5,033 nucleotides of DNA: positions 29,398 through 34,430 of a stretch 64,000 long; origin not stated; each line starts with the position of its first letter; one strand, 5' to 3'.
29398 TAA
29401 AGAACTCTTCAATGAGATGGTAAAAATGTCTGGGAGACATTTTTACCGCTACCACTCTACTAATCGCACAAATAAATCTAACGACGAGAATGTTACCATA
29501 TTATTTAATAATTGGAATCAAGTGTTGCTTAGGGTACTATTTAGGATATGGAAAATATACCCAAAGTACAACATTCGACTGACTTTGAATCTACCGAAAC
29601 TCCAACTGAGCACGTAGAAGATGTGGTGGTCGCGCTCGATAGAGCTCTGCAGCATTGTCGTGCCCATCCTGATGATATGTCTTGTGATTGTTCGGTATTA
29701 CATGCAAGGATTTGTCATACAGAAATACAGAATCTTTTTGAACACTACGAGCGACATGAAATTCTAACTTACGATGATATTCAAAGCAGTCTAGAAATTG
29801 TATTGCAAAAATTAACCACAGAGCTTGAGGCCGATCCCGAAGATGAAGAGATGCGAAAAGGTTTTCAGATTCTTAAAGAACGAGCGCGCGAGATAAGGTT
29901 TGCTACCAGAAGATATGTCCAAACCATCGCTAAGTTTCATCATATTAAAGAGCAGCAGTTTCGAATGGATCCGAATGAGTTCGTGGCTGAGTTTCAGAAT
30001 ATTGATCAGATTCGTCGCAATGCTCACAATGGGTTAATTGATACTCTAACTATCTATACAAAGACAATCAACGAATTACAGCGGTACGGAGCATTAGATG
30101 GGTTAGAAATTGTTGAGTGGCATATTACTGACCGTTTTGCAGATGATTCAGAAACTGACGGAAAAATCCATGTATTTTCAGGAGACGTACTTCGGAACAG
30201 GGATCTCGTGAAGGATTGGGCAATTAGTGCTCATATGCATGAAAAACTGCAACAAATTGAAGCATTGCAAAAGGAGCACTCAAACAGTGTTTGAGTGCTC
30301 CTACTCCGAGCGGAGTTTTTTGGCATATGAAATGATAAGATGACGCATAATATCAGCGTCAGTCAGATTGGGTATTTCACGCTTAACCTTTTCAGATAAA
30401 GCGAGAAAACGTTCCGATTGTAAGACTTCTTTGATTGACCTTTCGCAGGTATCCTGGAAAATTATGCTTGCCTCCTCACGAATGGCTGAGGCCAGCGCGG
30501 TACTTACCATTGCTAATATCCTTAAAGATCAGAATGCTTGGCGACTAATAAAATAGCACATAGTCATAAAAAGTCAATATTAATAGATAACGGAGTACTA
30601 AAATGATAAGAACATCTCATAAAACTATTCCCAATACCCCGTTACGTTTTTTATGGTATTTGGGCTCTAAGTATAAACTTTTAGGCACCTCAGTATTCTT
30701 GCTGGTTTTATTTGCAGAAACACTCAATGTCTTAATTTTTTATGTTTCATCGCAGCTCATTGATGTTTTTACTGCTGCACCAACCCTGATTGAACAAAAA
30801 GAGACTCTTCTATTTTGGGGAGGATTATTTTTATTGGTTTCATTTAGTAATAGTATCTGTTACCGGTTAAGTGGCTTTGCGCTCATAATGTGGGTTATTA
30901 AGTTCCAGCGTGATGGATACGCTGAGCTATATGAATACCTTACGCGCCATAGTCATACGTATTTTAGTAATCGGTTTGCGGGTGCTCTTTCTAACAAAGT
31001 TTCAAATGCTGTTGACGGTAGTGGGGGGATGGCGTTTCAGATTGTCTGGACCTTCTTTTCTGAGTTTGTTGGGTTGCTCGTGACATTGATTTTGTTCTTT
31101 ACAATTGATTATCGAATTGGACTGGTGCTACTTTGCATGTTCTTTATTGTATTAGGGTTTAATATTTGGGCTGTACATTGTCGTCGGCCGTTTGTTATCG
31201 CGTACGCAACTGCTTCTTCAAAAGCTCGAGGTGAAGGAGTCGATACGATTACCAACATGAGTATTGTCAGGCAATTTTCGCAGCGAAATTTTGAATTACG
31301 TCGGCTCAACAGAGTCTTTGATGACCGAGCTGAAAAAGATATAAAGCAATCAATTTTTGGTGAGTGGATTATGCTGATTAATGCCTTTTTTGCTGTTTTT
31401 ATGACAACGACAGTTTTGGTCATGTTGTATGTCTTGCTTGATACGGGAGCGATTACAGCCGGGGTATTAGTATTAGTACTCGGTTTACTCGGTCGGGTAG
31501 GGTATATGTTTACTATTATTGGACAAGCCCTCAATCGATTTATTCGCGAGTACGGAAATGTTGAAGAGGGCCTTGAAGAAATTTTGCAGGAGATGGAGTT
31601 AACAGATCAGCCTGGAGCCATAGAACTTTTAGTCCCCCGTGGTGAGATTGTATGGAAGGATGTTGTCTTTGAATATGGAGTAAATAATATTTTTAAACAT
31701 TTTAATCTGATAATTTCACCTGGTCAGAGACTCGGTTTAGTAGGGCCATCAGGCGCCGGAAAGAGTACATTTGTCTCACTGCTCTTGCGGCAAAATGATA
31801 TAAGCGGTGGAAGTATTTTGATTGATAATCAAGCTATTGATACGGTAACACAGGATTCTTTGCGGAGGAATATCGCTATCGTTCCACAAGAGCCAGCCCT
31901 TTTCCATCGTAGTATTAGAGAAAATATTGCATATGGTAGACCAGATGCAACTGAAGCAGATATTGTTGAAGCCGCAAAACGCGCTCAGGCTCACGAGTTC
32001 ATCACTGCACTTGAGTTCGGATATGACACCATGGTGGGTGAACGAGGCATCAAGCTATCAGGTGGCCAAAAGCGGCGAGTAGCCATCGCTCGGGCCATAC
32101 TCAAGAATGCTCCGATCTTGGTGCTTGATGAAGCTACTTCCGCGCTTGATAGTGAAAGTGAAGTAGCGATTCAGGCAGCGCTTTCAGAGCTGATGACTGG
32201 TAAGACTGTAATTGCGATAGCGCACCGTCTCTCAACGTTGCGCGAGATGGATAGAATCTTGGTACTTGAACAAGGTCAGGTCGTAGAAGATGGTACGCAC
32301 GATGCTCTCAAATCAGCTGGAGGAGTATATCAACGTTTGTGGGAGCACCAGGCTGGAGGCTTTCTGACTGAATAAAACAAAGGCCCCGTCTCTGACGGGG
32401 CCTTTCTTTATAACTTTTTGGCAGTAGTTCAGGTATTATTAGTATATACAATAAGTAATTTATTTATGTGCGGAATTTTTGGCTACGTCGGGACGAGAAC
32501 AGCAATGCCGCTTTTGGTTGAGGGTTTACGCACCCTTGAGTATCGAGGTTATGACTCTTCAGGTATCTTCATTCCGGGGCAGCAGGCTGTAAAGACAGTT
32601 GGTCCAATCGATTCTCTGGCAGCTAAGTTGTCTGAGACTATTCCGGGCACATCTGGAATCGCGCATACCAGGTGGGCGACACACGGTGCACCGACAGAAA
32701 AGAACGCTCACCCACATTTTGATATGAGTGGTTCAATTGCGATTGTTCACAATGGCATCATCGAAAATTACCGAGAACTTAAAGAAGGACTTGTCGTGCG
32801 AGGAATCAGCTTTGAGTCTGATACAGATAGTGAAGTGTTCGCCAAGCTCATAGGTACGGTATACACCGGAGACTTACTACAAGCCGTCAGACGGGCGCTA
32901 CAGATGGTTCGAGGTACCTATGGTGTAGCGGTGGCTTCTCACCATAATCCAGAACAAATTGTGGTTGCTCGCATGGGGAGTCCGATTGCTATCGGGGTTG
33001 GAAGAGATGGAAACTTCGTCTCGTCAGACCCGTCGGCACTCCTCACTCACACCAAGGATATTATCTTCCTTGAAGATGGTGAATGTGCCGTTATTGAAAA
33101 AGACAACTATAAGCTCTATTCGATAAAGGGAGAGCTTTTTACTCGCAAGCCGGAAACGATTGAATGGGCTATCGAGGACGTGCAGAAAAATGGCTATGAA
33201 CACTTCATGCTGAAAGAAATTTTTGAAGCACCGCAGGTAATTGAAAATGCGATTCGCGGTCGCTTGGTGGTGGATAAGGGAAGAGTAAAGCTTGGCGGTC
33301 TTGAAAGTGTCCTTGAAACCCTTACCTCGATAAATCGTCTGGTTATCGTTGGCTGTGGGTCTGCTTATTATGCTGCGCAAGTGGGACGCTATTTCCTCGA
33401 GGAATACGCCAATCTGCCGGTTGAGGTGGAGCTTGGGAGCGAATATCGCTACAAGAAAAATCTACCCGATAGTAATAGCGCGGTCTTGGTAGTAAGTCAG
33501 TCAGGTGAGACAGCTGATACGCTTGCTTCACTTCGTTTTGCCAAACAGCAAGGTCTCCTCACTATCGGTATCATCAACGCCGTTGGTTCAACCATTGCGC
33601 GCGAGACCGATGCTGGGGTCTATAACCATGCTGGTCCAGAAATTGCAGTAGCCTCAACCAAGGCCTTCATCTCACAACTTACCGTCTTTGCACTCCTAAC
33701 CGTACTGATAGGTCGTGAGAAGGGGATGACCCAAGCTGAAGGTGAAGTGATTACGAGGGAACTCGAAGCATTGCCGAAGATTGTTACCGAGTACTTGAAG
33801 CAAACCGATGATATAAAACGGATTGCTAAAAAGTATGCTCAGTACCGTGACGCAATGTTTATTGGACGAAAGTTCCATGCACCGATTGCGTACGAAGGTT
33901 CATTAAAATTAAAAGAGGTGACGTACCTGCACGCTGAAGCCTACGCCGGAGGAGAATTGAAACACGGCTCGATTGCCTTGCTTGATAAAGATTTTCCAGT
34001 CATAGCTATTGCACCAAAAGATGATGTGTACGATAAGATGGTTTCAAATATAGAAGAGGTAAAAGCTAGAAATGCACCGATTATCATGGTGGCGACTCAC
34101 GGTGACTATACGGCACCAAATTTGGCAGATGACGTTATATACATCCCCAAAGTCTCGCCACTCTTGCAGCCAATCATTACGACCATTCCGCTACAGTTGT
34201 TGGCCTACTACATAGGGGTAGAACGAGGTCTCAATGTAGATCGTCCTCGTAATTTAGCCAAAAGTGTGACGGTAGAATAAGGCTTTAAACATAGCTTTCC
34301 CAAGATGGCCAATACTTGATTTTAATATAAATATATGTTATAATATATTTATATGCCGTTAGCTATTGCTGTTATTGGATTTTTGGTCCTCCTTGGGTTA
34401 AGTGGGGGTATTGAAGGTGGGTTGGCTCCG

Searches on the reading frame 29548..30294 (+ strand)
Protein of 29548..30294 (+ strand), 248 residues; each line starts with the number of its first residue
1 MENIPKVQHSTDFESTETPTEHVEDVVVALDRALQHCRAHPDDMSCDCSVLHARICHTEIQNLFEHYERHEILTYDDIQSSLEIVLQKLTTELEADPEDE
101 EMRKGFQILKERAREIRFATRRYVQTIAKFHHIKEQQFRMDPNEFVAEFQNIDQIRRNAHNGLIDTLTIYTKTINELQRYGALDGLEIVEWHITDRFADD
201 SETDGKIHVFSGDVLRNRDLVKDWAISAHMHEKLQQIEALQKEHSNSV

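Call 53: search_protein_families(library=pfam, proteins=[window:29548-30294:+], max_evalue=0.001)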
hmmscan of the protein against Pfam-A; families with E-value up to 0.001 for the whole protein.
window:29548-30294:+ (248 aa): 1 family
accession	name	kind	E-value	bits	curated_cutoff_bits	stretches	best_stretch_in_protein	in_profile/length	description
PF11554.13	DUF3232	-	9.1e-05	23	27.4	1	119-175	49-106/152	Protein of unknown function (DUF3232)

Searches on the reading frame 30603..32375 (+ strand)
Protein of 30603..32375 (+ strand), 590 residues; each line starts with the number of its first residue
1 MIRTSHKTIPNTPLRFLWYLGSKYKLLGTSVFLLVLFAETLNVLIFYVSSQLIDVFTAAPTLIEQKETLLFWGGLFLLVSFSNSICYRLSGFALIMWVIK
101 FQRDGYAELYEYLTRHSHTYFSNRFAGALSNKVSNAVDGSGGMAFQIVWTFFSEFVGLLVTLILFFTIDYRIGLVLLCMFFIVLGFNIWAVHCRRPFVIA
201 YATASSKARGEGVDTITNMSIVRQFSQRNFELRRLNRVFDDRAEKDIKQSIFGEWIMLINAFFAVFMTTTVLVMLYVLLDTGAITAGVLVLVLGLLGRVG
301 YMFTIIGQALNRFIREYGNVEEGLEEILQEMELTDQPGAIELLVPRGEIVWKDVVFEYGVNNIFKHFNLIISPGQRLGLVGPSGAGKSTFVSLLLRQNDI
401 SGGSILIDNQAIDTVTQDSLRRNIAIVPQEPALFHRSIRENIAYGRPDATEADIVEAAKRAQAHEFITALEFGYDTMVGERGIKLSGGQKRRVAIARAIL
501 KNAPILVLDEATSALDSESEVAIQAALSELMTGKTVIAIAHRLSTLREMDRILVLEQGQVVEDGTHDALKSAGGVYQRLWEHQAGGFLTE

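Call 8: search_protein_families(library=pfam, proteins=[window:30603-32375:+], max_evalue=0.001)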
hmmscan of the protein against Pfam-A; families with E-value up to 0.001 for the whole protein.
window:30603-32375:+ (590 aa): 4 families
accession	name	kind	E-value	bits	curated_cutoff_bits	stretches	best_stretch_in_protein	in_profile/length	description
PF00005.33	ABC_tran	-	3.9e-33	115.4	25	1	365-513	2-137/137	ABC transporter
PF00664.28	ABC_membrane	-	1.7e-20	74.3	28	1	31-294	4-265/274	ABC transporter transmembrane region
PF02463.25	SMC_N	-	8e-08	32.4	40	1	466-556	135-212/220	RecF/RecN/SMC N terminal domain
PF13671.12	AAA_33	-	0.00098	19.9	27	0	379-430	4-43/143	AAA domain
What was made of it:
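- On Family-1 solute-binding protein of an ABC importer (MalE-like): The only ABC gene in the window is an exporter-type fused ABC_membrane + ABC_tran gene at 30603-32375 (call 8).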

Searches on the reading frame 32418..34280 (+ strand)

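Call 8: search_protein_families(library=pfam, proteins=[window:32418-34280:+], max_evalue=0.001)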
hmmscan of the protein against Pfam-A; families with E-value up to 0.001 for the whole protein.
window:32418-34280:+ (620 aa): 3 families
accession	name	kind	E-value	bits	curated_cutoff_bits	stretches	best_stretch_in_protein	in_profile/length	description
PF01380.27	SIS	-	3.4e-49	166.4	25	2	302-429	2-130/131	SIS domain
PF13522.11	GATase_6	-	9.1e-18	65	27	1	76-190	9-116/130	Glutamine amidotransferase domain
PF13537.11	GATase_7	-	9.9e-12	45.4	25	1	92-209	8-122/123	Glutamine amidotransferase domain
